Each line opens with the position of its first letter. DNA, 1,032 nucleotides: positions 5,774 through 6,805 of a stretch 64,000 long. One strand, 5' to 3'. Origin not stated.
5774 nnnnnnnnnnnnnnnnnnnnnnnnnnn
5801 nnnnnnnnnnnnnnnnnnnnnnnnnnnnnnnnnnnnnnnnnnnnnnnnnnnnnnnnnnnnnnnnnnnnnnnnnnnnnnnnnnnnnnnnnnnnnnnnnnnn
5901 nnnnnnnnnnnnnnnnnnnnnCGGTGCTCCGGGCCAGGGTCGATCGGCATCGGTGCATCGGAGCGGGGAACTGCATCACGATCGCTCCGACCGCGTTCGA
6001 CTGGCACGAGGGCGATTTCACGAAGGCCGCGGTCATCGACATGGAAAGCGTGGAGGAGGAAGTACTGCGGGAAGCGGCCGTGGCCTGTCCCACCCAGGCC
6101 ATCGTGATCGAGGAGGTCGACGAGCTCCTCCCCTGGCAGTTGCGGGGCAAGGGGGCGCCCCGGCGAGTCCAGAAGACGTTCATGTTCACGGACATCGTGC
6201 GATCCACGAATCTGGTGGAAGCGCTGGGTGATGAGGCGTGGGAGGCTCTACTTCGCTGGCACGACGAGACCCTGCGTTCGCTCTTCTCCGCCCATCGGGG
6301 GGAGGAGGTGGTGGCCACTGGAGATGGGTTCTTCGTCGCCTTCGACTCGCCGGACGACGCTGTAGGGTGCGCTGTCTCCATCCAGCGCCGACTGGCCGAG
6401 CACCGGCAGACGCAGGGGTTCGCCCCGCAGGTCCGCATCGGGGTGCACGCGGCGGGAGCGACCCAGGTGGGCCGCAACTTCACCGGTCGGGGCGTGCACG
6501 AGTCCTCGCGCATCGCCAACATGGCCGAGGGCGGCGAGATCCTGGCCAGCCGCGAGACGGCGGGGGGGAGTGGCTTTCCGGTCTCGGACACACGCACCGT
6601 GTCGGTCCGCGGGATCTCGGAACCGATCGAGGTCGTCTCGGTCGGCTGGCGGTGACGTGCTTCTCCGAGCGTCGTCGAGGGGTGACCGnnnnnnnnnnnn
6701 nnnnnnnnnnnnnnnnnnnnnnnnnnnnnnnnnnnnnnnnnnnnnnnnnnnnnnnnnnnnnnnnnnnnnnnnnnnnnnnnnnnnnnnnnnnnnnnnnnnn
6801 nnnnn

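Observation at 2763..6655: Ferredoxin-adenylate cyclase fusion translationally coupled to a STAND/TPR LuxR (LAL) regulator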

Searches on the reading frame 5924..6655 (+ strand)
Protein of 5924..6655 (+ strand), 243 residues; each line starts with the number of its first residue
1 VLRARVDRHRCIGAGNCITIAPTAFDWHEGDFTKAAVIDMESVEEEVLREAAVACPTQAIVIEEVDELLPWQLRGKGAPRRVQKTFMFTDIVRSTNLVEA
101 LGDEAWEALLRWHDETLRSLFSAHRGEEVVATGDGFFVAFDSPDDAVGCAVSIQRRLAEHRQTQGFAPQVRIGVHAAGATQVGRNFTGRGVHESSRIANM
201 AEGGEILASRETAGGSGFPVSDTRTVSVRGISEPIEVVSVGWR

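Call 6: search_protein_families(library=pfam, proteins=[window:5924-6655:+], max_evalue=0.01)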
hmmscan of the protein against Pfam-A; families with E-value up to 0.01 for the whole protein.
window:5924-6655:+ (243 aa): 3 families
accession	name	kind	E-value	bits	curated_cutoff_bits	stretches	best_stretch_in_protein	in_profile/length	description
PF13370.11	Fer4_13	-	7.4e-10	39.8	24.5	1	6-60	1-56/58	4Fe-4S single cluster domain of Ferredoxin I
PF00211.25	Guanylate_cyc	-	2.4e-08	34.3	21.9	1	85-230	10-172/183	Adenylate and Guanylate cyclase catalytic domain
PF13459.11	Fer4_15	-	5.3e-08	33.9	22.4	1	5-62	2-66/66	4Fe-4S single cluster domain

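Call 7: search_protein_families(library=ncbifam, proteins=[window:5924-6655:+], max_evalue=0.01)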
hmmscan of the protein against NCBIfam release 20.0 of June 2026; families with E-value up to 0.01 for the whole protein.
window:5924-6655:+ (243 aa): 3 families
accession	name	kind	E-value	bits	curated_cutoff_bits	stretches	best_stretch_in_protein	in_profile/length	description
NF058673.1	LipAdnlyCyLipJMY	equivalog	1.8e-27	96.1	800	1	59-231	272-440/449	bifunctional lipase/adenylate cyclase LipJ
TIGR04510.1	mod_pep_cyc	subfamily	5.8e-14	51.6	400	1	84-176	6-97/814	putative peptide modification system cyclase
NF040864.1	HgcB_ferredoxin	equivalog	0.0061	16.4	99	0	6-63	11-64/93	mercury methylation ferredoxin HgcB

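Call 8: find_homologous_proteins(query=window:5924-6655:+, max_evalue=0.001)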
Query window:5924-6655:+ (243 aa): 2864 proteins with E <= 0.001 among 4145 candidates; the best 120 are listed.
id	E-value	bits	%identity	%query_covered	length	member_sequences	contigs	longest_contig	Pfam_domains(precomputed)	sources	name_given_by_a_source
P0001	3.5e-153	526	97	100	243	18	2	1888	PF00211.26,PF13459.12,PF13370.12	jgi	jgi:class 3 adenylate cyclase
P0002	2.1e-152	523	96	100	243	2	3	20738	PF00211.26,PF13459.12,PF13370.12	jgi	jgi:class 3 adenylate cyclase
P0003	6.5e-148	508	94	100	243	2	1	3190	PF00211.26,PF13459.12,PF13370.12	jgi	jgi:class 3 adenylate cyclase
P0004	3.9e-147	506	94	100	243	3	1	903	PF00211.26,PF13459.12,PF13370.12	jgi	jgi:class 3 adenylate cyclase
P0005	5.4e-140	482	88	100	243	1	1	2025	PF00211.26,PF13459.12,PF13370.12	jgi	jgi:class 3 adenylate cyclase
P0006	1.4e-139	481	88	100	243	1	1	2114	PF00211.26,PF13459.12,PF13370.12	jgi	jgi:class 3 adenylate cyclase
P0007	1.1e-138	478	88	100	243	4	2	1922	PF00211.26,PF13459.12,PF13370.12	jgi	jgi:class 3 adenylate cyclase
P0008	9.0e-138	475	86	100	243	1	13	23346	PF00211.26,PF13459.12,PF13370.12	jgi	jgi:class 3 adenylate cyclase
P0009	7.3e-136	469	86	100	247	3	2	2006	PF00211.26,PF13459.12,PF13370.12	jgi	jgi:class 3 adenylate cyclase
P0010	6.7e-135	466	85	97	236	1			PF00211.26,PF13459.12,PF13370.12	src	-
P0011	1.3e-134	465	84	100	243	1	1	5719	PF00211.26,PF13459.12,PF13370.12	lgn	-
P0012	1.5e-133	461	83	100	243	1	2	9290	PF00211.26,PF13459.12,PF13370.12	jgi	jgi:class 3 adenylate cyclase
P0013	3.6e-133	460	84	100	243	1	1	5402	PF00211.26,PF13459.12,PF13370.12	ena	-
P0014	5.9e-133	459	83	100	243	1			PF00211.26,PF13459.12,PF13370.12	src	-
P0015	1.3e-132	458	81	100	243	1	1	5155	PF00211.26,PF13459.12,PF13370.12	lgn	-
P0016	1.7e-132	458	82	100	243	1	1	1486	PF00211.26,PF13459.12,PF13370.12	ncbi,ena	-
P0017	7.7e-132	456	83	100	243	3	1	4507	PF00211.26,PF13370.12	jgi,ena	jgi:class 3 adenylate cyclase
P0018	1.4e-131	455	81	100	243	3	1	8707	PF00211.26,PF13370.12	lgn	-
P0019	2.0e-131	454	83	100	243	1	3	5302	PF00211.26,PF13459.12,PF13370.12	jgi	jgi:class 3 adenylate cyclase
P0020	2.1e-131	454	82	100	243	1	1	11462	PF00211.26,PF13459.12,PF13370.12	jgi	jgi:class 3 adenylate cyclase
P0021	1.3e-130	452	82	100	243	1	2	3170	PF00211.26,PF13370.12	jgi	jgi:class 3 adenylate cyclase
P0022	2.0e-130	451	81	100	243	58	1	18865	PF00211.26,PF13459.12,PF13370.12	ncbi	-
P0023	2.2e-130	451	80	100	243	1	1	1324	PF00211.26,PF13459.12,PF13370.12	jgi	jgi:class 3 adenylate cyclase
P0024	4.3e-130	450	81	100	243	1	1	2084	PF00211.26,PF13459.12,PF13370.12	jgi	jgi:class 3 adenylate cyclase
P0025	1.1e-129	449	80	100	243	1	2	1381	PF00211.26,PF13459.12,PF13370.12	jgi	jgi:class 3 adenylate cyclase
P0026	1.1e-129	449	80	100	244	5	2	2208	PF00211.26,PF13459.12,PF13370.12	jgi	jgi:class 3 adenylate cyclase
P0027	1.6e-129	448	80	100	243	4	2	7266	PF00211.26,PF13459.12,PF13370.12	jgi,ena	jgi:class 3 adenylate cyclase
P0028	1.9e-129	448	79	100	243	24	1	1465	PF00211.26,PF13370.12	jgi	jgi:class 3 adenylate cyclase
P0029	2.8e-129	447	79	100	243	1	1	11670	PF00211.26,PF13459.12,PF13370.12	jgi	jgi:class 3 adenylate cyclase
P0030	3.3e-129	447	84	95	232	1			PF00211.26,PF13459.12,PF13370.12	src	-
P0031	4.7e-129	447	79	100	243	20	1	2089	PF00211.26,PF13459.12,PF13370.12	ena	-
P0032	5.1e-129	447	80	100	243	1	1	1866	PF00211.26,PF13459.12,PF13370.12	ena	-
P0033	5.2e-129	446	80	100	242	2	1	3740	PF00211.26,PF13459.12,PF13370.12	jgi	jgi:class 3 adenylate cyclase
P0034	5.8e-129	446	80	100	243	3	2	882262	PF00211.26,PF13459.12,PF13370.12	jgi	jgi:class 3 adenylate cyclase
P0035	8.0e-129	446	80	100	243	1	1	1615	PF00211.26,PF13459.12,PF13370.12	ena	-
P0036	8.4e-129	446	79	100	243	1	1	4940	PF00211.26,PF13459.12,PF13370.12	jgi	jgi:class 3 adenylate cyclase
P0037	9.9e-129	446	81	100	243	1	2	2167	PF00211.26,PF13459.12,PF13370.12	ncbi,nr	ncbi:MAG: ferredoxin [Actinomycetota bacterium]|nr:ferredoxin [Actinomycetota bacterium]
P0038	1.3e-128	445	79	100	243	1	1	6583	PF00211.26,PF13459.12,PF13370.12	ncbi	-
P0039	1.3e-128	445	79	100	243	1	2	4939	PF00211.26,PF13459.12,PF13370.12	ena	-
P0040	1.4e-128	445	79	100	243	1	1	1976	PF00211.26,PF13459.12,PF13370.12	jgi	jgi:adenylate cyclase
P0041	1.5e-128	445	80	100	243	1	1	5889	PF00211.26,PF13459.12,PF13370.12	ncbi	-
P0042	3.2e-128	444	78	100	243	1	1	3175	PF00211.26,PF13459.12,PF13370.12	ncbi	-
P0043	3.3e-128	444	81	100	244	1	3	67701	PF00211.26,PF13370.12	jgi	jgi:class 3 adenylate cyclase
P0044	3.6e-128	444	79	100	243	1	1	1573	PF00211.26,PF13459.12,PF13370.12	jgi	jgi:class 3 adenylate cyclase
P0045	3.8e-128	444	81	100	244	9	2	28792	PF00211.26,PF13459.12,PF13370.12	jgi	jgi:class 3 adenylate cyclase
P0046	4.1e-128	444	79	100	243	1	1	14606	PF00211.26,PF13459.12,PF13370.12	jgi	jgi:class 3 adenylate cyclase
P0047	6.1e-128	443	79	100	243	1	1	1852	PF00211.26,PF13459.12,PF13370.12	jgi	jgi:class 3 adenylate cyclase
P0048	9.2e-128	442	79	100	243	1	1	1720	PF00211.26,PF13370.12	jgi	jgi:class 3 adenylate cyclase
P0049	1.2e-127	442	79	100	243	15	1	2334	PF00211.26,PF13459.12,PF13370.12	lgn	-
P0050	1.3e-127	442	79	100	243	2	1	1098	PF00211.26,PF13459.12,PF13370.12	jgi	-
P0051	1.8e-127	441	79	100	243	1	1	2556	PF00211.26,PF13459.12,PF13370.12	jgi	jgi:eukaryotic-like serine/threonine-protein kinase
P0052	1.9e-127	441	79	100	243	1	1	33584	PF00211.26,PF13459.12,PF13370.12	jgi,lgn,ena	-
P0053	2.1e-127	441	78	100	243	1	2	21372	PF00211.26,PF13459.12,PF13370.12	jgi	jgi:class 3 adenylate cyclase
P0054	2.2e-127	441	78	100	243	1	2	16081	PF00211.26,PF13459.12,PF13370.12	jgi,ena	jgi:class 3 adenylate cyclase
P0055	2.3e-127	441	78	100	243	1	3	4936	PF00211.26,PF13459.12,PF13370.12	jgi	jgi:class 3 adenylate cyclase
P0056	2.8e-127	441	79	100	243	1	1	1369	PF00211.26,PF13459.12,PF13370.12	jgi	-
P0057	2.9e-127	441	79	100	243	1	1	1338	PF00211.26,PF13459.12,PF13370.12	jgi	jgi:class 3 adenylate cyclase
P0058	3.1e-127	441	79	100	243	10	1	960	PF00211.26,PF13459.12,PF13370.12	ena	-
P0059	4.3e-127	440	79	100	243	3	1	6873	PF00211.26,PF13459.12,PF13370.12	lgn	-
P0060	5.2e-127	440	79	100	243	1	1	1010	PF00211.26,PF13459.12,PF13370.12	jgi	-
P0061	5.9e-127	440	79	100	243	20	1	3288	PF00211.26,PF13459.12,PF13370.12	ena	-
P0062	6.1e-127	440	80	99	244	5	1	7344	PF00211.26,PF13459.12,PF13370.12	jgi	jgi:class 3 adenylate cyclase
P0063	6.3e-127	440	79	100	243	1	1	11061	PF00211.26,PF13459.12,PF13370.12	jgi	jgi:class 3 adenylate cyclase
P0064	6.3e-127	440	78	100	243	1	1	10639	PF00211.26,PF13370.12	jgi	jgi:class 3 adenylate cyclase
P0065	6.5e-127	440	78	100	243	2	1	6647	PF00211.26,PF13459.12,PF13370.12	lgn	-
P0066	7.2e-127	439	80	100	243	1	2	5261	PF00211.26,PF13459.12,PF13370.12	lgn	-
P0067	7.6e-127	439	78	100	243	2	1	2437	PF00211.26,PF13370.12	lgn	-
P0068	9.0e-127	439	78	100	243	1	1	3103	PF00211.26,PF13459.12,PF13370.12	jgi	jgi:class 3 adenylate cyclase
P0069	1.0e-126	439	79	100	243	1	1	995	PF00211.26,PF13459.12,PF13370.12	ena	-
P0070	1.2e-126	439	79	100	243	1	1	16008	PF00211.26,PF13459.12,PF13370.12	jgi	jgi:class 3 adenylate cyclase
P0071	1.5e-126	438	78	100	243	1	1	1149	PF00211.26,PF13459.12,PF13370.12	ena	-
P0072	1.6e-126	438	77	100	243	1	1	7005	PF00211.26,PF13459.12,PF13370.12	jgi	jgi:class 3 adenylate cyclase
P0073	1.7e-126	438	79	100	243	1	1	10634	PF00211.26,PF13459.12,PF13370.12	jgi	jgi:class 3 adenylate cyclase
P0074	1.9e-126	438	78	100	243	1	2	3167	PF00211.26,PF13459.12,PF13370.12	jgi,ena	-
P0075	1.9e-126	438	77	100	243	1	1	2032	PF00211.26,PF13459.12,PF13370.12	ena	-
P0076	2.1e-126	438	78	100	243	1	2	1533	PF00211.26,PF13459.12,PF13370.12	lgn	-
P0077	2.9e-126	437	78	100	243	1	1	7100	PF00211.26,PF13459.12,PF13370.12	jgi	jgi:class 3 adenylate cyclase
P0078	3.9e-126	437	79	100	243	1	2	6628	PF00211.26,PF13459.12,PF13370.12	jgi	jgi:class 3 adenylate cyclase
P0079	4.0e-126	437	77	100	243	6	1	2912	PF00211.26,PF13459.12,PF13370.12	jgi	jgi:class 3 adenylate cyclase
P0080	4.4e-126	437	79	100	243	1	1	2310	PF00211.26,PF13459.12,PF13370.12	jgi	jgi:class 3 adenylate cyclase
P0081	4.6e-126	437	79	100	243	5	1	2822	PF00211.26,PF13459.12,PF13370.12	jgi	jgi:class 3 adenylate cyclase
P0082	4.7e-126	437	78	100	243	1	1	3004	PF00211.26,PF13459.12,PF13370.12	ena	-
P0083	5.1e-126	437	79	100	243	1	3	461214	PF00211.26,PF13459.12,PF13370.12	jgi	jgi:class 3 adenylate cyclase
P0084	5.2e-126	437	81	100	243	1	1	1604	PF00211.26,PF13459.12,PF13370.12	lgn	-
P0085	5.4e-126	437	77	100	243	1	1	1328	PF00211.26,PF13459.12,PF13370.12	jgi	jgi:class 3 adenylate cyclase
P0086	6.7e-126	436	79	100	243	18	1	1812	PF00211.26,PF13459.12,PF13370.12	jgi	jgi:class 3 adenylate cyclase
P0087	7.3e-126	436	78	100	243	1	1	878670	PF00211.26,PF13459.12,PF13370.12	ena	-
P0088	7.5e-126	436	78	100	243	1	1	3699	PF00211.26,PF13459.12,PF13370.12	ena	-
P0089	8.2e-126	436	79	100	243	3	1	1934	PF00211.26,PF13459.12,PF13370.12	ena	-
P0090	9.2e-126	436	78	100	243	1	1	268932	PF00211.26,PF13459.12,PF13370.12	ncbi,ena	-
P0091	1.1e-125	436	78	100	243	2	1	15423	PF00211.26,PF13459.12,PF13370.12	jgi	jgi:class 3 adenylate cyclase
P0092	1.2e-125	435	79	100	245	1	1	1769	PF00211.26,PF13459.12,PF13370.12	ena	-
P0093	1.4e-125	435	79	100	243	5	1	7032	PF00211.26,PF13459.12,PF13370.12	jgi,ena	-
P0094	1.4e-125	435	78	100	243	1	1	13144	PF00211.26,PF13459.12,PF13370.12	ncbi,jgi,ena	-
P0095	1.5e-125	435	78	100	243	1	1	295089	PF00211.26,PF13459.12,PF13370.12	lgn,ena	-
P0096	1.5e-125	435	78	100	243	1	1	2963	PF00211.26,PF13459.12,PF13370.12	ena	-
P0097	1.7e-125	435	77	100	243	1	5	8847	PF00211.26,PF13459.12,PF13370.12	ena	-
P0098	1.7e-125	435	79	100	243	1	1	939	PF00211.26,PF13459.12,PF13370.12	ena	-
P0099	1.9e-125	435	79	100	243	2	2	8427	PF00211.26,PF13459.12,PF13370.12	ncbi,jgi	jgi:class 3 adenylate cyclase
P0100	2.0e-125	435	78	100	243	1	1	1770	PF00211.26,PF13459.12,PF13370.12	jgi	jgi:class 3 adenylate cyclase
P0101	2.3e-125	435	78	100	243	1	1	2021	PF00211.26,PF13459.12,PF13370.12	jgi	jgi:class 3 adenylate cyclase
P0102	2.3e-125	435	77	100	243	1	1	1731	PF00211.26,PF13459.12,PF13370.12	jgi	jgi:class 3 adenylate cyclase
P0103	2.4e-125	434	77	99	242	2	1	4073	PF00211.26,PF13459.12,PF13370.12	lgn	-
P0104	2.5e-125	434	83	95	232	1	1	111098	PF00211.26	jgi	jgi:class 3 adenylate cyclase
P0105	2.5e-125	434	78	100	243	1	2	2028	PF00211.26,PF13459.12,PF13370.12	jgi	jgi:class 3 adenylate cyclase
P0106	2.5e-125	434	78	100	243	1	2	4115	PF00211.26,PF13459.12,PF13370.12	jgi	jgi:class 3 adenylate cyclase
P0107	2.5e-125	434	79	100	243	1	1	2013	PF00211.26,PF13459.12,PF13370.12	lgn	-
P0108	2.5e-125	434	77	100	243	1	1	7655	PF00211.26,PF13459.12,PF13370.12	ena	-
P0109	2.6e-125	434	76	100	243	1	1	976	PF00211.26,PF13459.12,PF13370.12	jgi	jgi:class 3 adenylate cyclase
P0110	2.8e-125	434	80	98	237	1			PF00211.26,PF13459.12,PF13370.12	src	-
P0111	2.8e-125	434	77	100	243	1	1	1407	PF00211.26,PF13459.12,PF13370.12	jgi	jgi:class 3 adenylate cyclase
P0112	2.8e-125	434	79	100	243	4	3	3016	PF00211.26,PF13459.12,PF13370.12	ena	-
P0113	2.9e-125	434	77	100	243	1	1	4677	PF00211.26,PF13459.12,PF13370.12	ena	-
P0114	3.0e-125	434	78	100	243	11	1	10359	PF00211.26,PF13459.12,PF13370.12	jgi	jgi:class 3 adenylate cyclase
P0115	3.1e-125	434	78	100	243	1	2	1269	PF00211.26,PF13459.12,PF13370.12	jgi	jgi:class 3 adenylate cyclase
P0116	3.2e-125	434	79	100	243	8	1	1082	PF00211.26,PF13459.12,PF13370.12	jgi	jgi:class 3 adenylate cyclase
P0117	3.3e-125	434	78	100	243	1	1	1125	PF00211.26,PF13459.12,PF13370.12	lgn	-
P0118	3.4e-125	434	77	100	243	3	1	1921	PF00211.26,PF13459.12,PF13370.12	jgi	jgi:adenylate cyclase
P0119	4.2e-125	434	78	100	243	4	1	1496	PF00211.26,PF13459.12,PF13370.12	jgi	jgi:class 3 adenylate cyclase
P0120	4.5e-125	434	77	100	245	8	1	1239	PF00211.26,PF13459.12,PF13370.12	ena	-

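Call 10: find_related_loci(query=A1, collection=genome_contigs, flank=8000)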
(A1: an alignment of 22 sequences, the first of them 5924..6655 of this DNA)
Query A1 (243 aa) in genome_contigs; peptide patterns used: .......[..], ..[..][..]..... (x = any residue, [..] = any of these).
600 stretches matched a pattern (row limit reached: there are more); 576 encode a relative of the query (tblastn E <= 1e-3); the best 80 are kept; 80 distinct loci.
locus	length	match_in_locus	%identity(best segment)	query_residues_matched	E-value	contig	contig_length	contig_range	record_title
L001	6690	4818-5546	80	1-243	1e-132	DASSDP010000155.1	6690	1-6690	MAG TPA_asm: Actinomycetota bacterium isolate SMAG_U953 k141_1359499, whole genome shotgun sequence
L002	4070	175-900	79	1-242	1e-133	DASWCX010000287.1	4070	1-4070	MAG TPA_asm: Actinomycetota bacterium isolate SMAG_U2720 k141_1335730, whole genome shotgun sequence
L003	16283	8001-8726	78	1-242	3e-129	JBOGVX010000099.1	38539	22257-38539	MAG: Actinomycetota bacterium isolate SC-S_metawrap_bin.38 k127_149165, whole genome shotgun sequence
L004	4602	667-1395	76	1-243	7e-129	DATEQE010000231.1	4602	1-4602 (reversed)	MAG TPA_asm: Actinomycetota bacterium isolate SMAG_U9039 k141_134557, whole genome shotgun sequence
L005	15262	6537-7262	75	1-242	2e-127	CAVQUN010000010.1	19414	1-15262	MAG: uncultured Actinomycetes bacterium isolate MFD10007.bin.1.78 genome assembly, contig: contig_65084, whole genome sh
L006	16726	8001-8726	76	1-242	4e-127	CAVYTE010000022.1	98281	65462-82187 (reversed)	MAG: uncultured Actinomycetes bacterium isolate MFD05454.bin.2.263 genome assembly, contig: contig_85330, whole genome s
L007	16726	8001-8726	76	1-242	3e-127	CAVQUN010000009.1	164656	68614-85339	MAG: uncultured Actinomycetes bacterium isolate MFD10007.bin.1.78 genome assembly, contig: contig_54110, whole genome sh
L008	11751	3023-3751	76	1-243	5e-127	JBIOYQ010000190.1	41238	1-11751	MAG: Actinomycetota bacterium isolate MAG026 k127_5104579, whole genome shotgun sequence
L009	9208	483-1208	75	1-242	2e-125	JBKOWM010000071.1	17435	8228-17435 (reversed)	MAG: Actinomycetota bacterium isolate GM_EKS_MAG_00017 GM_EKS_000000839358, whole genome shotgun sequence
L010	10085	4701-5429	76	1-243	2e-125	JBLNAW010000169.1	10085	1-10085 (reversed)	MAG: Solirubrobacterales bacterium isolate MAG167 PRJNA951521_bin27_renamed_168, whole genome shotgun sequence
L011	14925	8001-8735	75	1-243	1e-124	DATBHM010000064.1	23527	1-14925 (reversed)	MAG TPA_asm: Actinomycetota bacterium isolate SMAG_U3866 k141_3424534, whole genome shotgun sequence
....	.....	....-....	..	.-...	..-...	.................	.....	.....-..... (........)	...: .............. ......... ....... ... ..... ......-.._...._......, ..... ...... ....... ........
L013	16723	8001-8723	75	2-242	5e-124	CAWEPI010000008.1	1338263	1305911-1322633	MAG: uncultured Actinomycetes bacterium isolate MFD02159.bin.1.80 genome assembly, contig: contig_33062, whole genome sh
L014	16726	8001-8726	74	1-242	1e-123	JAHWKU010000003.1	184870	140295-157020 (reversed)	MAG: Actinomycetota bacterium isolate 0813_bin28 NODE_3_length_184870_cov_16.656777, whole genome shotgun sequence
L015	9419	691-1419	74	1-243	2e-123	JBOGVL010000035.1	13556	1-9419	MAG: Actinomycetota bacterium isolate SD8048_metabat2.bin.10 NODE_444_length_13556_cov_1.241939, whole genome shotgun se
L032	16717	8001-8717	73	2-240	4e-120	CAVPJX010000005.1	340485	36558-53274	MAG: uncultured Actinomycetes bacterium isolate MFD10007.bin.1.62 genome assembly, contig: contig_34626, whole genome sh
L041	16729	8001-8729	73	1-243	3e-117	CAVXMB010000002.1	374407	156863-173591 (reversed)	MAG: uncultured Actinomycetota bacterium isolate MFD09206.bin.2.162 genome assembly, contig: contig_13323, whole genome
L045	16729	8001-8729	74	1-243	2e-116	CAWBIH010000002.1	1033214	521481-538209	MAG: uncultured Actinomycetota bacterium isolate MFD09212.bin.1.18 genome assembly, contig: contig_15053, whole genome s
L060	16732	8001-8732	66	1-243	7e-109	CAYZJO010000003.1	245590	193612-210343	MAG TPA_asm: uncultured Dehalococcoidaceae bacterium isolate binchicken_co235_250 genome assembly, contig: NODE_58_lengt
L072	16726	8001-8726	67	2-243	5e-106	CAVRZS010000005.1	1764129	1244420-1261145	MAG: uncultured Chloroflexia bacterium isolate MFD02199.bin.3.67 genome assembly, contig: contig_2742, whole genome shot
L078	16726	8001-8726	65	2-243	1e-104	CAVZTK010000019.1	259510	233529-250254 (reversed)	MAG: uncultured Chloroflexia bacterium isolate MFD06714.bin.2.119 genome assembly, contig: contig_7996, whole genome sho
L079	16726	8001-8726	65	2-243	6e-105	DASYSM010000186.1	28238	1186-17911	MAG TPA_asm: Candidatus Limnocylindrales bacterium isolate SMAG_U4538 k141_1012723, whole genome shotgun sequence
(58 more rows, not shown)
